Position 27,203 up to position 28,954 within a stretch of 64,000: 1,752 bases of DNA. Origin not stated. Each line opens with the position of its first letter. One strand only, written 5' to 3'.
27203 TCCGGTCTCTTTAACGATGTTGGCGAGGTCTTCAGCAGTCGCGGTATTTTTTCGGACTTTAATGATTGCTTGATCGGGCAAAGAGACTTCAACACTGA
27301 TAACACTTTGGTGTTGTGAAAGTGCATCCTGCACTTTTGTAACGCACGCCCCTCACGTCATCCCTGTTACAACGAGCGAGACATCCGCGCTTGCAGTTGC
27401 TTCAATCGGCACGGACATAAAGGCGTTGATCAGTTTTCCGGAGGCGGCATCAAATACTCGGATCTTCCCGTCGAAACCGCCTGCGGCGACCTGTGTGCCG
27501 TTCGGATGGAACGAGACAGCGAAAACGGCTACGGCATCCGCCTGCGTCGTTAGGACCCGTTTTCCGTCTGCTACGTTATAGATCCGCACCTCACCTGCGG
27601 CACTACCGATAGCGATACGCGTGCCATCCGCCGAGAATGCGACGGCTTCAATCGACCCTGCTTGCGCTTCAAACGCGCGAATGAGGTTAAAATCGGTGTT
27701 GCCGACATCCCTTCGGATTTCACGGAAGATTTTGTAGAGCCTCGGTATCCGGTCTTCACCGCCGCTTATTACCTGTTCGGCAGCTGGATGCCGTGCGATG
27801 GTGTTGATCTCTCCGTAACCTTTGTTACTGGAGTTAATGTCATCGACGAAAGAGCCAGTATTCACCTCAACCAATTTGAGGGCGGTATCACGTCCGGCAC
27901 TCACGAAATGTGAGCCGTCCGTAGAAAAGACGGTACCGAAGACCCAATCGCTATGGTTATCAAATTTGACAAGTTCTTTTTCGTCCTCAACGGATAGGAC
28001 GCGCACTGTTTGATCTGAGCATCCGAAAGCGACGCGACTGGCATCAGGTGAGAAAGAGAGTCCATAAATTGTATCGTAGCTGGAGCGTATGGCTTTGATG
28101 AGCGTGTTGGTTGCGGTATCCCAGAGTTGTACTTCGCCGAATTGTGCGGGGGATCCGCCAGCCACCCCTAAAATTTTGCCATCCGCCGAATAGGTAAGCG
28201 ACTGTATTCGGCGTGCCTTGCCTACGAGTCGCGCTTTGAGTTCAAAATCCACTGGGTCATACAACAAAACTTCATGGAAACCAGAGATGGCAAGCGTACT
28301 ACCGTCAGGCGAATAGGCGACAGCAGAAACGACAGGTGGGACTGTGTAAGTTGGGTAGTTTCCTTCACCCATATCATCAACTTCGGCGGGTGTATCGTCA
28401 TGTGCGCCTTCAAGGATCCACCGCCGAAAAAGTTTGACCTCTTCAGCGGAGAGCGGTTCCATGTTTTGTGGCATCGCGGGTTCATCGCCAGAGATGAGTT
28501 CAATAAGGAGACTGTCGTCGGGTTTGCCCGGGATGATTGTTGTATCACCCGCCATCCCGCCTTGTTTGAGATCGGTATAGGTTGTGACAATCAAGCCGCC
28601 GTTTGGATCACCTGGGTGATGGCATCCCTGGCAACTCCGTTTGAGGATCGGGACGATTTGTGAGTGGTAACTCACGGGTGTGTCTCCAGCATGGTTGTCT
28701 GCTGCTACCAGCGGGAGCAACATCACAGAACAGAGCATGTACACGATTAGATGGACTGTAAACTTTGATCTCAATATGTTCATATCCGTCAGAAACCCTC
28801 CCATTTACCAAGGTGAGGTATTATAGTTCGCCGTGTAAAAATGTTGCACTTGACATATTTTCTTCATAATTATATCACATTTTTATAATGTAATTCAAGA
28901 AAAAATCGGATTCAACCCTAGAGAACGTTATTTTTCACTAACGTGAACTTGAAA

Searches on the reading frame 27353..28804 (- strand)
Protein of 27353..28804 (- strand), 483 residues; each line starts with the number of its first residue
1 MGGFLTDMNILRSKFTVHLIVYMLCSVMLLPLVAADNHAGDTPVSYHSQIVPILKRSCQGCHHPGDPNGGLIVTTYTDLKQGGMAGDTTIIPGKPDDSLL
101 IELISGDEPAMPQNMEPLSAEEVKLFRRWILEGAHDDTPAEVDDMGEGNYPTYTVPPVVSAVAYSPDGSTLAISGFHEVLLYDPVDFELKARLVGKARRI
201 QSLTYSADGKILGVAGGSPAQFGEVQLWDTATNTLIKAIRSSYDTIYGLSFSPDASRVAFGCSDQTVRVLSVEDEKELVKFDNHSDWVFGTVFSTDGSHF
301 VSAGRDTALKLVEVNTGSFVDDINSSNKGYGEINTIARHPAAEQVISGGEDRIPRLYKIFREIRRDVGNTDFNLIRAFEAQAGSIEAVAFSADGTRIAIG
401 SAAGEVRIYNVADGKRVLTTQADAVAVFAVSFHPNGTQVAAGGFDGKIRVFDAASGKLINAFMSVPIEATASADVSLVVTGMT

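Call 52: search_protein_families(library=pfam, proteins=[window:27353-28804:-], max_evalue=0.001)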
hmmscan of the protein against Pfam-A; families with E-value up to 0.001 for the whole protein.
window:27353-28804:- (483 aa): 42 families (the best 25 are shown)
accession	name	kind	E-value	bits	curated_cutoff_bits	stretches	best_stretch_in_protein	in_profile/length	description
PF25174.1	Beta-prop_THOC3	-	5e-35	121.3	305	2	161-343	93-267/272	THOC3 beta-propeller domain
PF25173.1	Beta-prop_WDR3_1st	-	9.7e-35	120.4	154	2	172-359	4-184/184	WDR3 first beta-propeller domain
PF23414.1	Beta-prop_EML_2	-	2e-30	106.5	90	2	336-455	4-112/266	Echinoderm microtubule-associated protein second beta-propeller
PF00400.38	WD40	-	4e-29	100.2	27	1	422-452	9-39/39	WD domain, G-beta repeat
PF24814.1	WD40_Prp19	-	3.5e-28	98.9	320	2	295-464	17-175/281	Prp19 WD40 domain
PF24817.1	WD40_WDHD1_1st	-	4.6e-26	92.1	109.9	3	293-468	13-172/291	WDHD1 first WD40 domain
PF25175.1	Beta-prop_WDR5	-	1.9e-22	80.4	250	2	158-319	12-170/296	WDR5 beta-propeller domain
PF24807.1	WD40_CDC20-Fz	-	2.2e-22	80.2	200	2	158-324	53-219/292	CDC20/Fizzy WD40 domain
PF12894.13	ANAPC4_WD40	-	8.8e-22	77.6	22.9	2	414-463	26-77/91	Anaphase-promoting complex subunit 4 WD40 domain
PF25171.1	Beta-prop_WDR36-Utp21_1st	-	5.3e-19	69.1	80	2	223-351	130-257/266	WDR36/Utp21 first beta-propeller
PF25172.1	Beta-prop_WDR3_2nd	-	4.4e-17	62.7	140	2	193-310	171-284/293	WDR3 second beta-propeller domain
PF24796.1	WDR55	-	6.3e-17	62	200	2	244-328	8-96/296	WDR55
PF23393.2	Beta-prop_WDR90_POC16_2nd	-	3.7e-16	59.6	60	2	224-313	17-106/291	WDR90/POC16, second beta-propeller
PF25168.1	Beta-prop_WDR36-Utp21_2nd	-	2e-15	57.4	84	2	224-323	180-278/335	WDR36/Utp21 second beta-propeller domain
PF24780.1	WD40_MABP1-WDR62_1st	-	5.6e-15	55.9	496.3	2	165-305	6-145/328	MABP1/WDR62 first WD40 domain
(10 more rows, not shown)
